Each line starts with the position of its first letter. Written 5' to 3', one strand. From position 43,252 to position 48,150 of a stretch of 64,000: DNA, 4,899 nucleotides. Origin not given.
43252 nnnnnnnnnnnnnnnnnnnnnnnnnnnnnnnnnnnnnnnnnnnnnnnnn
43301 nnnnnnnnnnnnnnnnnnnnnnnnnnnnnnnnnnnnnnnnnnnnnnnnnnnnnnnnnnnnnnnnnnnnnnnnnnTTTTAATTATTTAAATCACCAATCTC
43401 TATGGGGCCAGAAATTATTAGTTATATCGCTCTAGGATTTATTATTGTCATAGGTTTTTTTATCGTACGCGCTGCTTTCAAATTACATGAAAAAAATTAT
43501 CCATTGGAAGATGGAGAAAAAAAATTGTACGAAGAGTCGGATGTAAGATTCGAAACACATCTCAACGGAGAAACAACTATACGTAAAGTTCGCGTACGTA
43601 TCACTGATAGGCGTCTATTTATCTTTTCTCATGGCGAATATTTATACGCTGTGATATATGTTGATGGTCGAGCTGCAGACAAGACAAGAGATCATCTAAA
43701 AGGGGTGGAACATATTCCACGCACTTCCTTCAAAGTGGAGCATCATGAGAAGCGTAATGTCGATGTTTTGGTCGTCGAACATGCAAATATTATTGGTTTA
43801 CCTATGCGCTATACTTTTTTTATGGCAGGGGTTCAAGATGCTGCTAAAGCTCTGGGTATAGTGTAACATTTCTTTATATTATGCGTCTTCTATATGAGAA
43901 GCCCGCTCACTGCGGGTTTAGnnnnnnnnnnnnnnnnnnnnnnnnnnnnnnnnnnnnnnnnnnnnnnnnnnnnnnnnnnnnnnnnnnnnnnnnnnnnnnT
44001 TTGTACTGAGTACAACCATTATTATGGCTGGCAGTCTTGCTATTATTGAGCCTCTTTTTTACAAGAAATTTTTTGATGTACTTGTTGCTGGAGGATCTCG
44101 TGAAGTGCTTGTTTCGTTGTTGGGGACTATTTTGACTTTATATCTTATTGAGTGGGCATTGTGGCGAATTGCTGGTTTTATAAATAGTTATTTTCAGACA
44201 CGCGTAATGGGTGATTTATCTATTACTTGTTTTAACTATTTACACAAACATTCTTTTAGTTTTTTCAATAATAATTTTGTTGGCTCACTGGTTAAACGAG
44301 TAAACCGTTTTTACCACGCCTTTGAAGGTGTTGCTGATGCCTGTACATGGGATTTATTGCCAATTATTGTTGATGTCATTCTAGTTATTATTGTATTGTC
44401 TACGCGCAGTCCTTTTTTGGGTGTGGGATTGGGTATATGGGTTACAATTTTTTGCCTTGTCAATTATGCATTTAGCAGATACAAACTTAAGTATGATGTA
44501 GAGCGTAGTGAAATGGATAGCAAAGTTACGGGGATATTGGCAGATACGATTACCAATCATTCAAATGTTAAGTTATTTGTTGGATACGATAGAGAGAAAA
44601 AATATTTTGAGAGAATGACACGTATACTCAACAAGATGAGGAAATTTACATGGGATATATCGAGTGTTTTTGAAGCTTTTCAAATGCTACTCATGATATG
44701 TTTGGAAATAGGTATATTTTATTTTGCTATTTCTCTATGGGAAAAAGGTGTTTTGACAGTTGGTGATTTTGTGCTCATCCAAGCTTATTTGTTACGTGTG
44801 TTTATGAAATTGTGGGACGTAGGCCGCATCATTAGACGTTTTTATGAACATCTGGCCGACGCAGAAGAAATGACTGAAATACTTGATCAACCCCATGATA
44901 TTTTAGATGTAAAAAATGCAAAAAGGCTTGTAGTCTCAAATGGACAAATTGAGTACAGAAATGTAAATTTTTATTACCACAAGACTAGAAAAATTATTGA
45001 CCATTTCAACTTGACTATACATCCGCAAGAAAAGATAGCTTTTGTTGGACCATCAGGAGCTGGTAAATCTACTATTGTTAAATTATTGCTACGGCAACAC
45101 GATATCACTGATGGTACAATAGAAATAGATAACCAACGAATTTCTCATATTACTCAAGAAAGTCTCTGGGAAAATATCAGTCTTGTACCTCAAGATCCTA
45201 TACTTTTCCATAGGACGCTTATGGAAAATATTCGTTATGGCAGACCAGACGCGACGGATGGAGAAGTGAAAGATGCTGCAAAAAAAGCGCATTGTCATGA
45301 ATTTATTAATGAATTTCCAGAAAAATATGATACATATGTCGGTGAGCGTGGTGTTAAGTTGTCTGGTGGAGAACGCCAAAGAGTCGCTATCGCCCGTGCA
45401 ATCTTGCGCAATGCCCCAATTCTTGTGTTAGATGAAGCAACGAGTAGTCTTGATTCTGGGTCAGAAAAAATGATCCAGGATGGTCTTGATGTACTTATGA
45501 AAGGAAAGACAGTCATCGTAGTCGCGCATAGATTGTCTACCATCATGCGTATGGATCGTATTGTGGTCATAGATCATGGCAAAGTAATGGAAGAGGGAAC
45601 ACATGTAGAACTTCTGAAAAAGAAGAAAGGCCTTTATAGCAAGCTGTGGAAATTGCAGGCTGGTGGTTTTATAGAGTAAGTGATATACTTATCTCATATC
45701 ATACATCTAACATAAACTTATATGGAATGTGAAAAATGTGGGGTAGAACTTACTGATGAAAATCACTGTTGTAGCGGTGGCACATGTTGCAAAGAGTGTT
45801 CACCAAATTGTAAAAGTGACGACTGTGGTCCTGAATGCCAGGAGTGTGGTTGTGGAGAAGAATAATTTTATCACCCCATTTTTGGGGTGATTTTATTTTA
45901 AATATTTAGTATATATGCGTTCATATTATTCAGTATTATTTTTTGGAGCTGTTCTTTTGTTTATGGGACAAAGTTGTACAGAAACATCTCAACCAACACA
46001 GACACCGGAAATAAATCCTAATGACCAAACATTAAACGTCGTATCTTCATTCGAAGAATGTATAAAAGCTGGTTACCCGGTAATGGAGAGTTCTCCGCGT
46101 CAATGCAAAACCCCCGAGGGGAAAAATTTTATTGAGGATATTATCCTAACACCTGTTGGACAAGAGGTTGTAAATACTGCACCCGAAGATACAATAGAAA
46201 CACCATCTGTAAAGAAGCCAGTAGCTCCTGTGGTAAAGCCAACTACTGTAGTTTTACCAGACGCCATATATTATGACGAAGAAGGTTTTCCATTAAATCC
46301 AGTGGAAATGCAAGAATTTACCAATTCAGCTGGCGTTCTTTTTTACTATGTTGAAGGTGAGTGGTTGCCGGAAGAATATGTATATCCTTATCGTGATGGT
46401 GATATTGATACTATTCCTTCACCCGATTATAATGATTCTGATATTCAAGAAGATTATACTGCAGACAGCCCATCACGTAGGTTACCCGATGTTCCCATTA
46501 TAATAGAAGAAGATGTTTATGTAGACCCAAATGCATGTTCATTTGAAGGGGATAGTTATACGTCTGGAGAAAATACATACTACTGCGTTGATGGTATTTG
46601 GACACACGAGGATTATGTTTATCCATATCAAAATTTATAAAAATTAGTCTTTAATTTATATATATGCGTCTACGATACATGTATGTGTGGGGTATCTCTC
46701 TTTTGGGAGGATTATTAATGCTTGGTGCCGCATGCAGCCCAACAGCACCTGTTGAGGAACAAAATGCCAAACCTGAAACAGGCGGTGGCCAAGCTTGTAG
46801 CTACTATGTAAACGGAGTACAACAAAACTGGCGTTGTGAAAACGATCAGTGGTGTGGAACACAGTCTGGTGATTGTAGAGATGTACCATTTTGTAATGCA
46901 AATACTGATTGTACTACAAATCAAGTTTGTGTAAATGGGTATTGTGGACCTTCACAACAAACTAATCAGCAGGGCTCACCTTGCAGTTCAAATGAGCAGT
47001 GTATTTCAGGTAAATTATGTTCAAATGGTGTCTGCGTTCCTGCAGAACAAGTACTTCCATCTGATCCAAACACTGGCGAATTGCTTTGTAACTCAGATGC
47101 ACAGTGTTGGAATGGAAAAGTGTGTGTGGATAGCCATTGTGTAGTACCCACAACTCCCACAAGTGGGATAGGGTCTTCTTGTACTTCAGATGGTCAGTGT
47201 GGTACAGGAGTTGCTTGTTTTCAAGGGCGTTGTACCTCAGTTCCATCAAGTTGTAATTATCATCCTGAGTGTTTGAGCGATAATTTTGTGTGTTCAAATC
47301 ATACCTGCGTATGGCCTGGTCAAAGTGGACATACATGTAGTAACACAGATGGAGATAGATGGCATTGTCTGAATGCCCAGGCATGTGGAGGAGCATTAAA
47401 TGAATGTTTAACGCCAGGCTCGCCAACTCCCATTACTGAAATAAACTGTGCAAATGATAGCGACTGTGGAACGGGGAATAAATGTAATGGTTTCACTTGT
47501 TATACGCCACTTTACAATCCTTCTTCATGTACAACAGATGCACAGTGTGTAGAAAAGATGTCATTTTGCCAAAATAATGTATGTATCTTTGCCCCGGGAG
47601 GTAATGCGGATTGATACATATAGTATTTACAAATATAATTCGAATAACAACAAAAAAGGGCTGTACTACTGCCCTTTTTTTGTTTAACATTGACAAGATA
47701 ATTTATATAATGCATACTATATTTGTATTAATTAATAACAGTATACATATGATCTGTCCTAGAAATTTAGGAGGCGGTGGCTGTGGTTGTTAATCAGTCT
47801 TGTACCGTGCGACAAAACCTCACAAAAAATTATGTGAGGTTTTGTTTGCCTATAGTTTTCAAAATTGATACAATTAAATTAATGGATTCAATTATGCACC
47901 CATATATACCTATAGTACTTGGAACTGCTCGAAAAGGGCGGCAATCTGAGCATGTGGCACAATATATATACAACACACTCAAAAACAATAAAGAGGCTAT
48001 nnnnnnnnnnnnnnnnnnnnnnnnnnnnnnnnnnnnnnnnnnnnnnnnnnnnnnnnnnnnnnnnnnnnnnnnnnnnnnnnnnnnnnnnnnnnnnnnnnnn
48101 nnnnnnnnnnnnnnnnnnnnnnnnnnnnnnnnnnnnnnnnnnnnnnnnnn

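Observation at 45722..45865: Unannotated 47-aa peptide with 13 cysteines and its own terminator, downstream of an ABC exporter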

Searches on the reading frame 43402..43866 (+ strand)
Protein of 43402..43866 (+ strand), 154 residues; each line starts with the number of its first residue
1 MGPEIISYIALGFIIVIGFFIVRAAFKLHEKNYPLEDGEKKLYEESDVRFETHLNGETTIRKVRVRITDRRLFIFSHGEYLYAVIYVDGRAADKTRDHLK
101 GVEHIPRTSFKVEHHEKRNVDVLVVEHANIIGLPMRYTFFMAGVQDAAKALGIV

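Call 5: search_protein_families(library=pfam, proteins=[window:43402-43866:+], max_evalue=1)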
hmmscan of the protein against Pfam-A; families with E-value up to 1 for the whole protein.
window:43402-43866:+ (154 aa): 1 family
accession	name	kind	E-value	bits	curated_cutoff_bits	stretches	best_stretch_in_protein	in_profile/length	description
PF23633.1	PH_GEF_YEL1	-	0.027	15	25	1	51-78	62-89/186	Guanine-nucleotide exchange factor YEL1 PH domain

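Call 7: search_protein_families(library=ncbifam, proteins=[window:43402-43866:+], max_evalue=10)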
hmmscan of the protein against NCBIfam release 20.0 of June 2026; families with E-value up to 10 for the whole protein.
window:43402-43866:+ (154 aa): 0 families

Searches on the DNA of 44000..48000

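Call 12: search_rna_families(source=window, start=44000, end=48000, threshold=evalue, max_evalue=1)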
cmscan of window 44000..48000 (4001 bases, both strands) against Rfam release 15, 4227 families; matches with E-value up to 1: 1.
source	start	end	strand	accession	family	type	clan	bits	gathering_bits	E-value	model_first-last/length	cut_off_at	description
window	47635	47685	+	RF02066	STnc320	Gene; sRNA;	-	24.2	50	0.22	1-55/55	no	Salmonella enterica sRNA STnc320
